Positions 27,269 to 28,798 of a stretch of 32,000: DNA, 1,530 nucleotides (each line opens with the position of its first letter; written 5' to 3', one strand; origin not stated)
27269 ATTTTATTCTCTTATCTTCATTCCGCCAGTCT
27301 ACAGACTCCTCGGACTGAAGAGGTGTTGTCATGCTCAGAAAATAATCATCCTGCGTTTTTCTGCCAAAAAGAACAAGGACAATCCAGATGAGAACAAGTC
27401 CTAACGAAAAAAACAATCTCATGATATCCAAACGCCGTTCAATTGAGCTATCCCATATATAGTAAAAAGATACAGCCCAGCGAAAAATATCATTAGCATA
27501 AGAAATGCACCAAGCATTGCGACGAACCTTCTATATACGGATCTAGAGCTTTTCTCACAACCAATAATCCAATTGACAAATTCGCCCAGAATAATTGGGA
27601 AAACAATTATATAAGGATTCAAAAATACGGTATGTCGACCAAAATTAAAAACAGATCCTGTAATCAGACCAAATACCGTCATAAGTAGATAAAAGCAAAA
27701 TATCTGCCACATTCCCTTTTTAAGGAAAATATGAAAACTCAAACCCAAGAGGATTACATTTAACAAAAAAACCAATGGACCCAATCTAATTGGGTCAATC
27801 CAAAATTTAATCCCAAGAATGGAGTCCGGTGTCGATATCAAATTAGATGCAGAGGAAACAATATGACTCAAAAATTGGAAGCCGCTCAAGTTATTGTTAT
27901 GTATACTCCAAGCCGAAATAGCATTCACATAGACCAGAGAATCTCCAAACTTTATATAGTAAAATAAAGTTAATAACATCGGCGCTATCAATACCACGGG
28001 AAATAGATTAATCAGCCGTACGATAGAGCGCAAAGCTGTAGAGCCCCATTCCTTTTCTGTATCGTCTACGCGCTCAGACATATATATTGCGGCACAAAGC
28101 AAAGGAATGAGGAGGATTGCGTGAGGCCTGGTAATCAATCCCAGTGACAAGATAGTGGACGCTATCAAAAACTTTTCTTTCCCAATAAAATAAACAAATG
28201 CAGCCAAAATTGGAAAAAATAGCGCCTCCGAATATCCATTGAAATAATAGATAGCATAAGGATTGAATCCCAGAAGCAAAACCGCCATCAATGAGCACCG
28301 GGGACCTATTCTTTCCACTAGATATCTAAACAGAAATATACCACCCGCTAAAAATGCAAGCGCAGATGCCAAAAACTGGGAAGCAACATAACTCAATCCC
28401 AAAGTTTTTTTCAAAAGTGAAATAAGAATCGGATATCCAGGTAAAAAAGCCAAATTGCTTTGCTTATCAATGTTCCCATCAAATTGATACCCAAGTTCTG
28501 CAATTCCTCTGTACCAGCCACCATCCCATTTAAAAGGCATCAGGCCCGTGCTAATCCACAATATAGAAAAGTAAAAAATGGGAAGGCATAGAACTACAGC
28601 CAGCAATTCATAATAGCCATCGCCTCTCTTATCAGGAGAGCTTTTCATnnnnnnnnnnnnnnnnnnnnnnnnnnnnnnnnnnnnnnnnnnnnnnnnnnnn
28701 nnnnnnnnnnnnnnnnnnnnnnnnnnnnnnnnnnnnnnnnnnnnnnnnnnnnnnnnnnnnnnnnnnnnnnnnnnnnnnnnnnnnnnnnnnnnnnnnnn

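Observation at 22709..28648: Arn/Gtr-like lipid-carrier pathway for an N-acyl 4-amino-6-deoxyhexose, ending in a PIG-V-like GT-C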

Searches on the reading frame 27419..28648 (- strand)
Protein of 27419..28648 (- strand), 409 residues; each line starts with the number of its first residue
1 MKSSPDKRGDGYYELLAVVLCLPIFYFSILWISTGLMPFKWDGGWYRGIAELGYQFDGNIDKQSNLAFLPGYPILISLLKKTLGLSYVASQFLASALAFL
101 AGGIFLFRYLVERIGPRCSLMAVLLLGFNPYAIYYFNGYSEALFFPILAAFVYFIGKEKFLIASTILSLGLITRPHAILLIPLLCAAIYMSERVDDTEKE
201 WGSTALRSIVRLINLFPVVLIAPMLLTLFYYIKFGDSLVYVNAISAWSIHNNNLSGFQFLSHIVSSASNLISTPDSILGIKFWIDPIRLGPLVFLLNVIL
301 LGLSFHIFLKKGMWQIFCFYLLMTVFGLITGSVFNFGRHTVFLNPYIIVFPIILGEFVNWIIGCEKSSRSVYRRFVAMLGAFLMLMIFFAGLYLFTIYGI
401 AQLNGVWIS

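Call 4: search_protein_families(library=pfam, proteins=[window:27419-28648:-], max_evalue=0.1)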
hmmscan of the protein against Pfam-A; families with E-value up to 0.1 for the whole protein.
window:27419-28648:- (409 aa): 0 families

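Call 5: search_protein_families(library=ncbifam, proteins=[window:27419-28648:-], max_evalue=0.1)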
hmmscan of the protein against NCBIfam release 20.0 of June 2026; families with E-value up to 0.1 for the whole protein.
window:27419-28648:- (409 aa): 0 families

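Call 6: search_protein_families(library=pfam, proteins=[window:27419-28648:-], max_evalue=10)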
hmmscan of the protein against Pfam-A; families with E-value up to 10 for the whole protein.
window:27419-28648:- (409 aa): 0 families

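Call 10: find_homologous_proteins(query=window:27419-28648:-, max_evalue=0.001)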
Query window:27419-28648:- (409 aa): 9 proteins with E <= 0.001 among 8000 candidates.
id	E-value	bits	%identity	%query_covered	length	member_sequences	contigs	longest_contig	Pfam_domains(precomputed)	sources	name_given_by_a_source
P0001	8.2e-224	762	86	100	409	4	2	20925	-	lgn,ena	-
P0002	1.1e-188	646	100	72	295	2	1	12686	PF04188.19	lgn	-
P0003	2.6e-66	243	36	96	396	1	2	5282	-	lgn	-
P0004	3.0e-48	183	33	94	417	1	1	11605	PF04188.19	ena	-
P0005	8.2e-43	165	30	94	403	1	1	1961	-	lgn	-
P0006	3.8e-18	84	26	90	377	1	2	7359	PF04188.19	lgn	-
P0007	1.0e-7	50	26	51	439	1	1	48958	PF04188.19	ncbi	-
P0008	5.3e-6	44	26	54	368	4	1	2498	-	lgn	-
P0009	1.0e-4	40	29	54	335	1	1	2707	-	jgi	jgi:hypothetical protein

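Call 15: find_encoding_contigs(protein=P0001, flank=10000, max_places=4)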
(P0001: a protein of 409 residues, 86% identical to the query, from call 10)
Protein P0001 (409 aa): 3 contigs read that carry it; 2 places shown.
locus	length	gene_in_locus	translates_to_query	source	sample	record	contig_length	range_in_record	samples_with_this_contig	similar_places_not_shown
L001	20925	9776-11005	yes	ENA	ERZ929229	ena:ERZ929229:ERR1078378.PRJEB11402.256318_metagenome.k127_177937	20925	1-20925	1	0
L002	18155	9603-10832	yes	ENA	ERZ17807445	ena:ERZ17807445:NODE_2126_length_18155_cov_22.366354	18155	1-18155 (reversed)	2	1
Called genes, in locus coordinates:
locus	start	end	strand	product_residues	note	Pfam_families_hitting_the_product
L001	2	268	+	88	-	?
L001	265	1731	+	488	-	PF00483:NTP_transferase, PF22640:ManC_GMP_beta-helix, PF01050:MannoseP_isomer, PF07883:Cupin_2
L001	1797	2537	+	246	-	PF01061:ABC2_membrane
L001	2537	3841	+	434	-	PF00005:ABC_tran, PF14524:Wzt_C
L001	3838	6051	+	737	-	PF03848:TehB (faint), PF08241:Methyltransf_11, PF08242:Methyltransf_12 (weak), PF13649:Methyltransf_25, PF13847:Methyltransf_31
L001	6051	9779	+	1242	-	PF13439:Glyco_transf_4 (faint), PF00534:Glycos_transf_1, PF13692:Glyco_trans_1_4, PF20706:GT4-conflict (weak), PF00534:Glycos_transf_1, PF13692:Glyco_trans_1_4, PF00534:Glycos_transf_1, PF13692:Glyco_trans_1_4, +2 more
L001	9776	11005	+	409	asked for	-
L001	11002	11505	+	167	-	-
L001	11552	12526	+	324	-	PF00535:Glycos_transf_2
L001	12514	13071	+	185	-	PF25084:LbH_EIF2B (faint), PF14602:Hexapep_2 (faint), PF25087:GMPPB_C (faint), PF00132:Hexapep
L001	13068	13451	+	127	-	PF04138:GtrA_DPMS_TM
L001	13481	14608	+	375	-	PF01041:DegT_DnrJ_EryC1, PF00155:Aminotran_1_2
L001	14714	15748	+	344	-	PF01370:Epimerase, PF16363:GDP_Man_Dehyd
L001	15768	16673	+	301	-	PF04321:RmlD_sub_bind, PF01073:3Beta_HSD, PF01370:Epimerase, PF02719:Polysacc_synt_2 (faint), PF16363:GDP_Man_Dehyd, PF07993:NAD_binding_4 (weak)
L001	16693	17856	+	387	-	PF13439:Glyco_transf_4 (weak), PF20706:GT4-conflict, PF00534:Glycos_transf_1, PF13692:Glyco_trans_1_4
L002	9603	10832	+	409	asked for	-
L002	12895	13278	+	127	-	PF04138:GtrA_DPMS_TM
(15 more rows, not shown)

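Call 23: predict_structure(alignment_id=A1)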
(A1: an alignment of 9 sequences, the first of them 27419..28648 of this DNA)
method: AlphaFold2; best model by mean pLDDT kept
length: 409 residues; sequences in the alignment: 9
mean_pLDDT: 77.0   pTM: 0.82
mean pLDDT of the five models: 77.0, 76.9, 75.5, 74.4, 74.1
residues with pLDDT >= 90: 111; 70-90: 167; 50-70: 96; < 50: 35
segments of 3 or more residues with pLDDT < 50: 1-9, 250-252, 272-289, 332-335
pLDDT, mean of each block of 10 residues (from residue 1): 40 86 92 73 78 68 62 90 92 94 95 89 87 83 93 94 96 86 93 79 86 94 88 76 64 60 63 39 38 64 87 88 74 53 74 78 57 69 78 84 72
secondary structure, 60 per line:
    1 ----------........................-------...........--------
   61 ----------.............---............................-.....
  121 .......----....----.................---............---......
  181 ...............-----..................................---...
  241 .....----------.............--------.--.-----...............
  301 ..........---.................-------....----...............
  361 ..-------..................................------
elements in order: H11-34 H42-52 H71-83 H87-114 H116-127 H132-135 H140-156 H160-171 H175-195 H201-234 H238-245 H256-268 H286-310 H314-330 H338-341 H346-362 H370-403

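Call 25: search_protein_representatives(alignment_id=A1)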
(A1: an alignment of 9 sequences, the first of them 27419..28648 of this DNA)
Query: 9 sequences, 408 profile positions. Proteins with E-value up to 0.001 (for the whole library): 19151; up to 1e-10: 12936; up to 1e-30: 1519. The best 150 are listed.
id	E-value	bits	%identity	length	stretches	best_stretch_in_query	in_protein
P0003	1.7e-143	495.0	-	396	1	5-408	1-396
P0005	1.9e-143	494.8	-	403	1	18-408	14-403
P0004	7.6e-142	489.6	-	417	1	4-408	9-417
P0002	1.2e-121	423.1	-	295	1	5-295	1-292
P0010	8.0e-88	311.7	-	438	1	11-408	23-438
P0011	2.0e-86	307.0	-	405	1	19-408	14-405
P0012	3.1e-86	306.4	-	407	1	18-408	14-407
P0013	2.2e-85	303.6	-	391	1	19-408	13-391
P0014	2.3e-81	290.4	-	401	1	19-408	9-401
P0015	8.8e-81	288.5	-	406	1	19-408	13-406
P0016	3.3e-79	283.3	-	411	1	17-408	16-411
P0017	3.6e-75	270.0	-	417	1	14-408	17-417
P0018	2.0e-74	267.5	-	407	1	19-408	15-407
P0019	5.8e-74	266.0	-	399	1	19-408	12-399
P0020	9.4e-71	255.4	-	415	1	14-399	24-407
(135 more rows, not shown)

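Call 27: fold_search(model_id=the predicted structure, library=pdb)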
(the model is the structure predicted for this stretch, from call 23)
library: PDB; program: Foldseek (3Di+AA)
matches with E <= 10: 244; with E <= 0.001: 13
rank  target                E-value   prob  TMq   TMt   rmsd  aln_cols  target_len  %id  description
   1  8age_A                2.1e-05  1.00  0.60  0.40  11.0       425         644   11  Structure of yeast oligosaccharylransferase complex with acceptor peptide bound (released 2022-12-07)
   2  7oci_F                4.5e-05  1.00  0.61  0.41  11.1       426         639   13  Cryo-EM structure of yeast Ost6p containing oligosaccharyltransferase complex (released 2022-02-16)
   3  9n9j_I                1.4e-04  1.00  0.51  0.33  13.0       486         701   13  Structure of a GRP94 folding intermediate engaged with a CCDC134- and FKBP11-bound secretory translocon (released 2025-11-19)
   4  8agb_A                2.0e-04  1.00  0.51  0.35  12.3       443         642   14  Structure of yeast oligosaccharylransferase complex with lipid-linked oligosaccharide bound (released 2022-12-07)
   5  8agc_A                2.4e-04  1.00  0.56  0.35  11.7       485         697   13  Structure of yeast oligosaccharylransferase complex with lipid-linked oligosaccharide and non-acceptor peptide bound (released 2022-12-07)
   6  8pn9_A                3.4e-04  1.00  0.57  0.39  11.4       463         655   12  Structure of human oligosaccharyltransferase OST-A complex bound to NGI-1 (released 2024-05-08)
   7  6c26_A                5.2e-04  1.00  0.58  0.39  11.8       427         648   13  The Cryo-EM structure of a eukaryotic oligosaccharyl transferase complex (released 2018-01-31)
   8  5f15                  5.2e-04  1.00  0.54  0.43  12.2       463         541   13  Crystal Structure of ArnT from Cupriavidus metallidurans bound to Undecaprenyl phosphate (released 2016-02-17)
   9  6s7t_A                6.4e-04  1.00  0.59  0.36  12.7       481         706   12  Cryo-EM structure of human oligosaccharyltransferase complex OST-B (released 2019-12-18)
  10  7e9s_A                6.4e-04  1.00  0.51  0.28  13.0       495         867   11  Archaeal oligosaccharyltransferase AglB from Archaeoglobus fulgidus in complex with an inhibitory peptide and a dolich (released 2021-09-08)
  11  6s7o_A                6.6e-04  1.00  0.56  0.38  12.6       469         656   13  Cryo-EM structure of human oligosaccharyltransferase complex OST-A (released 2019-12-18)
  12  6gxc_A                8.2e-04  1.00  0.53  0.33   9.8       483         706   11  Bacterial oligosaccharyltransferase PglB in complex with an inhibitory peptide and a reactive lipid-linked oligosaccha (released 2018-11-14)
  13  3rce_A                8.2e-04  1.00  0.53  0.35  11.0       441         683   16  Bacterial oligosaccharyltransferase PglB (released 2011-06-15)
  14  7wld_U                1.7e-03  1.00  0.47  0.46  10.9       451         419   12  Cryo-EM structure of the human glycosylphosphatidylinositol transamidase complex at 2.53 Angstrom resolution (released 2022-04-27)
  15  5ezm                  1.9e-03  1.00  0.43  0.34  13.9       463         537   14  Crystal Structure of ArnT from Cupriavidus metallidurans in the apo state (released 2016-02-17)
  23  9wno_A                6.2e-03  1.00  0.49  0.49  12.7       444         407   17  Cryo-EM structure of Candida glabrata GPI mannosyltransferase I bound to Dol-P-Man (released 2025-12-03)
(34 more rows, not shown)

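Call 28: search_protein_families(library=pfam, alignment_id=A2, max_evalue=0.01)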
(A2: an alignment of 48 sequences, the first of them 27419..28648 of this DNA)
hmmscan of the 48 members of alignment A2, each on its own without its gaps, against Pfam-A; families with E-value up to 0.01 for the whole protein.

A. member 1, window:27419-28648:- (409 aa): 0 families

B. families by the number of members that match (of 48 scanned): 3 families
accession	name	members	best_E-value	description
PF04188.19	Mannosyl_trans2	22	2.4e-10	Mannosyltransferase (PIG-V)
PF13231.12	PMT_2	10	4.1e-06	Dolichyl-phosphate-mannose-protein mannosyltransferase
PF09594.16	GT87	4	2.3e-05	Glycosyltransferase family 87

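Call 29: search_solved_structures(query=A2, max_evalue=1)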
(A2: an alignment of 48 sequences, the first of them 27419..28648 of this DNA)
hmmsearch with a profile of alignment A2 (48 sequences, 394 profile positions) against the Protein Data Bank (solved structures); distinct sequences matched with E-value up to 1: 8.
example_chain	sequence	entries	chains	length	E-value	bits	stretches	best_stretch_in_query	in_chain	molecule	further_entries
9wno_A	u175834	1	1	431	5.1e-07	32.2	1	75-355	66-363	GPI mannosyltransferase 1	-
23gf_B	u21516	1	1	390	5.7e-05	25.5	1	78-319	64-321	GPI mannosyltransferase 1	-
23gx_B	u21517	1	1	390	5.7e-05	25.5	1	78-319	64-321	GPI mannosyltransferase 1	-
6nu2_AC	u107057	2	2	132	0.032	16.5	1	114-150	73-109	28S ribosomal protein S24, mitochondrial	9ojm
3j9m_AC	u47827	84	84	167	0.047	15.9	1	114-150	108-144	uS3m | 28S ribosomal protein S24, mitochondrial | Small ribosomal subunit protein uS3m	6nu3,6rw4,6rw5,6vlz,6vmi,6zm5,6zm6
5aj4_AC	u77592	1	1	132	0.38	12.9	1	116-149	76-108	MITORIBOSOMAL PROTEIN US3M, MRPS24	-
5aj3_C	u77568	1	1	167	0.56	12.3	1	121-149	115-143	MITORIBOSOMAL PROTEIN US3M, MRPS24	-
6gaw_AC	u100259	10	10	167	0.56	12.3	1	121-149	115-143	Mitochondrial ribosomal protein S24 | 28S ribosomal protein S24, mitochondrial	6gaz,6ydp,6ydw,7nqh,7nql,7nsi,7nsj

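Call 33: find_related_loci(query=A4, collection=genome_contigs, flank=10000)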
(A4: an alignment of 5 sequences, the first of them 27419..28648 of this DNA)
Query A4 (409 aa) in genome_contigs; peptide patterns used: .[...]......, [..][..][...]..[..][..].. (x = any residue, [..] = any of these).
81 stretches matched a pattern; 23 encode a relative of the query (tblastn E <= 1e-3); 23 distinct loci.
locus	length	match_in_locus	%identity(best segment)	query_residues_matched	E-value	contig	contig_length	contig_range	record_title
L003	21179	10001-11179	36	18-409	4e-73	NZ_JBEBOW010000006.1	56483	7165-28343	MAG: Diaphorobacter ruginosibacter isolate T1.bin.76 NODE_1252_length_56483_cov_68.380591, whole genome shotgun sequence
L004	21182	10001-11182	35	15-409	3e-70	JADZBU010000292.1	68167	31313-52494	MAG: Chromatiaceae bacterium isolate SJ691 c_000000836739, whole genome shotgun sequence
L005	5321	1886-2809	28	31-347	8e-23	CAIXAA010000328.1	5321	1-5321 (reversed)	MAG: uncultured Myxococcales bacterium isolate MJ120716A_bin-0880 genome assembly, contig: bin-0880:328/998, whole genom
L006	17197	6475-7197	29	41-292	7e-22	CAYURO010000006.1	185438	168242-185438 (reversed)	MAG TPA_asm: uncultured Enterobacteriaceae bacterium isolate SRP272421_co4_693 genome assembly, contig: NODE_37_length_1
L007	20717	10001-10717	29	41-290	3e-20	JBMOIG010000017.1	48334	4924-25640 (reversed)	MAG: Myxococcota bacterium isolate Deming_bin.407 contig1234, whole genome shotgun sequence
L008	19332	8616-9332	29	41-290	1e-19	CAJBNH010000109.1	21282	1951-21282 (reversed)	MAG: uncultured Myxococcales bacterium isolate Loc090721-8m_bin-517 genome assembly, contig: bin-517:109/201, whole geno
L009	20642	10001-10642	27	33-248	4e-18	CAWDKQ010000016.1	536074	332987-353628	MAG: Bryobacterales bacterium isolate MFD09286.bin.1.160 genome assembly, contig: contig_55122, whole genome shotgun seq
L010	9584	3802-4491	28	37-255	2e-17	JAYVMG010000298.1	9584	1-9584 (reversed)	MAG: Acidobacteriota bacterium isolate GL58_Up_concoct_85 GL58_Up_concoct_85_297, whole genome shotgun sequence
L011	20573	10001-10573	31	37-222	1e-16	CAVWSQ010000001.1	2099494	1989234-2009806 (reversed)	MAG: uncultured Acidobacteriota bacterium isolate MFD04944.bin.1.4 genome assembly, contig: contig_18517, whole genome s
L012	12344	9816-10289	33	37-188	1e-16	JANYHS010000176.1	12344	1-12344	MAG: Acidobacteria bacterium isolate GL140_1_metabinner_89_sub GL140_1_k141_444282, whole genome shotgun sequence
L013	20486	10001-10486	31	37-180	3e-15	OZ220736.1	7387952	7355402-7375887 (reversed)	MAG: Vicinamibacterales bacterium isolate e96e4bd8-36b5-4932-a7c8-d2011ef2eb69 genome assembly, chromosome: 1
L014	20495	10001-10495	31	37-182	6e-15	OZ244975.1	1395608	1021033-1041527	MAG: Vicinamibacterales bacterium isolate 759df215-7f35-4b58-97f0-56a84cd7420d genome assembly, chromosome: 1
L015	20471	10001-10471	33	37-186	6e-14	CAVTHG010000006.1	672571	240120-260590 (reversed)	MAG: uncultured Acidobacteriota bacterium isolate MFD09212.bin.2.142 genome assembly, contig: contig_27505, whole genome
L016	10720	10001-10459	31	37-183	6e-14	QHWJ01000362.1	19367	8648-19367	MAG: Acidobacteria bacterium isolate gp6 AA46 14_0929_02_40cm_scaffold_1529_curated, whole genome shotgun sequence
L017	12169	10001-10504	31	37-183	2e-13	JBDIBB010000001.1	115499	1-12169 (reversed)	MAG: Vicinamibacteraceae bacterium isolate AS-MESO-3CA.214 NODE_603_length_115499_cov_5.434917, whole genome shotgun seq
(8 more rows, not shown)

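Call 37: search_protein_families(library=pfam, proteins=[L003:2577-4046:+, L003:4053-4856:+, L003:4853-6070:+, L003:6067-7680:+, L003:7677-9911:+, L003:11170-11685:+, L003:11766-12692:+, L003:12682-13359:+, L003:13391-13816:+, L003:13797-14933:+], max_evalue=0.001)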
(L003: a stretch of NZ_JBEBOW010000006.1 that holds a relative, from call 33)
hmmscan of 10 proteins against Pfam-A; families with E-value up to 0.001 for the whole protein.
L003:2577-4046:+ (489 aa): 4 families
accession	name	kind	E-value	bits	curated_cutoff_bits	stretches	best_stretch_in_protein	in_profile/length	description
PF01050.24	MannoseP_isomer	-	5.9e-56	188.1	23.6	1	365-478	3-116/116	Mannose-6-phosphate isomerase C-terminal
PF00483.29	NTP_transferase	-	1.5e-54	185.6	21.2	1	7-299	2-243/245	Nucleotidyl transferase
PF07883.17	Cupin_2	-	3.1e-11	43.3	27.2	1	395-462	3-69/70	Cupin domain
PF22640.1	ManC_GMP_beta-helix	-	8.1e-10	38.9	27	1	307-360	2-55/55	MannoseP isomerase/GMP-like beta-helix domain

L003:4053-4856:+ (267 aa): 1 family
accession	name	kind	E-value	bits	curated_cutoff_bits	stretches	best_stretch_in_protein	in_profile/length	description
PF01061.29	ABC2_membrane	-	1.6e-22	80.6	26.9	1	17-227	3-210/211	ABC-2 type transporter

L003:4853-6070:+ (405 aa): 3 families
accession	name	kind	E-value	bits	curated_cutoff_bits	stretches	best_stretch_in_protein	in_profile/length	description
PF14524.12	Wzt_C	-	1.9e-35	122.4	30.4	1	258-394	2-140/143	Wzt C-terminal domain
PF00005.33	ABC_tran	-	3e-22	80.1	25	1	40-172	1-136/137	ABC transporter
PF13304.12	AAA_21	-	0.00041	20.9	27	0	54-70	3-19/304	AAA domain, putative AbiEii toxin, Type IV TA system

L003:6067-7680:+ (537 aa): 6 families
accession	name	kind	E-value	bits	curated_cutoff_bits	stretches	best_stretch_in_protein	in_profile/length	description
PF13489.12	Methyltransf_23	-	4.9e-13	49.6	27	1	38-160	20-142/164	Methyltransferase domain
PF13649.12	Methyltransf_25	-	3.9e-12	47.1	27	1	44-134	1-97/97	Methyltransferase domain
PF08241.18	Methyltransf_11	-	1e-11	45.7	21.2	1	46-138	2-95/95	Methyltransferase domain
PF07021.18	MetW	-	2.1e-11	44.2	21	1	40-101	13-75/193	Methionine biosynthesis protein MetW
PF13847.12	Methyltransf_31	-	8.2e-07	29.3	27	1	41-142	4-113/145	Methyltransferase domain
PF08242.18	Methyltransf_12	-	2.9e-05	25.2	30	1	45-136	1-98/98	Methyltransferase domain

L003:7677-9911:+ (744 aa): 4 families
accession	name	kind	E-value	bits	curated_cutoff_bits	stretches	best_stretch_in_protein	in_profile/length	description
PF00534.26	Glycos_transf_1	-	1.4e-21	77.2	26.4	1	198-347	14-162/172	Glycosyl transferases group 1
PF13692.12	Glyco_trans_1_4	-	9.1e-16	58.8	27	1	199-341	1-140/142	Glycosyl transferases group 1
PF20706.3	GT4-conflict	-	9.6e-09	35.1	26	1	198-315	196-316/385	Family 4 Glycosyltransferase in conflict systems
PF13439.12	Glyco_transf_4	-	0.00054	20.5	28.5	0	16-46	2-32/170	Glycosyltransferase Family 4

L003:11170-11685:+ (171 aa): 0 families

L003:11766-12692:+ (308 aa): 1 family
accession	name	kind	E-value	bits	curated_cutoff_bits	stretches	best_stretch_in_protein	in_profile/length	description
PF00535.33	Glycos_transf_2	-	4.6e-26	92.2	23.3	1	5-163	1-163/168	Glycosyl transferase family 2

L003:12682-13359:+ (225 aa): 2 families
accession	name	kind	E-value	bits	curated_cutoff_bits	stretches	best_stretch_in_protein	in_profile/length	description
PF13673.13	Acetyltransf_10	-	4.6e-08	33.5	23.6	1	133-212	29-108/128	Acetyltransferase (GNAT) domain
PF00583.31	Acetyltransf_1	-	1.4e-07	32.2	20.7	1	124-211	24-116/116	Acetyltransferase (GNAT) family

L003:13391-13816:+ (141 aa): 1 family
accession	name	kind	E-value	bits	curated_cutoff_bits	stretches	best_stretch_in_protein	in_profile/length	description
PF04138.20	GtrA_DPMS_TM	-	1.7e-17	64.1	26.1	1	13-126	1-117/117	GtrA/DPMS, transmembrane domain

L003:13797-14933:+ (378 aa): 4 families
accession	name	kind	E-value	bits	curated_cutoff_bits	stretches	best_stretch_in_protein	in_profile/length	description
PF01041.23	DegT_DnrJ_EryC1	-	1.2e-87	295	19.8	1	15-371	7-359/360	DegT/DnrJ/EryC1/StrS aminotransferase family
PF00155.27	Aminotran_1_2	-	1.7e-08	34.5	19.7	1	32-156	45-187/361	Aminotransferase class I and II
PF00266.25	Aminotran_5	-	1.1e-05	25.1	21.5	1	48-161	61-182/371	Aminotransferase class-V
PF01053.26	Cys_Met_Meta_PP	-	0.00013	21.1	27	1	47-168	66-185/381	Cys/Met metabolism PLP-dependent enzyme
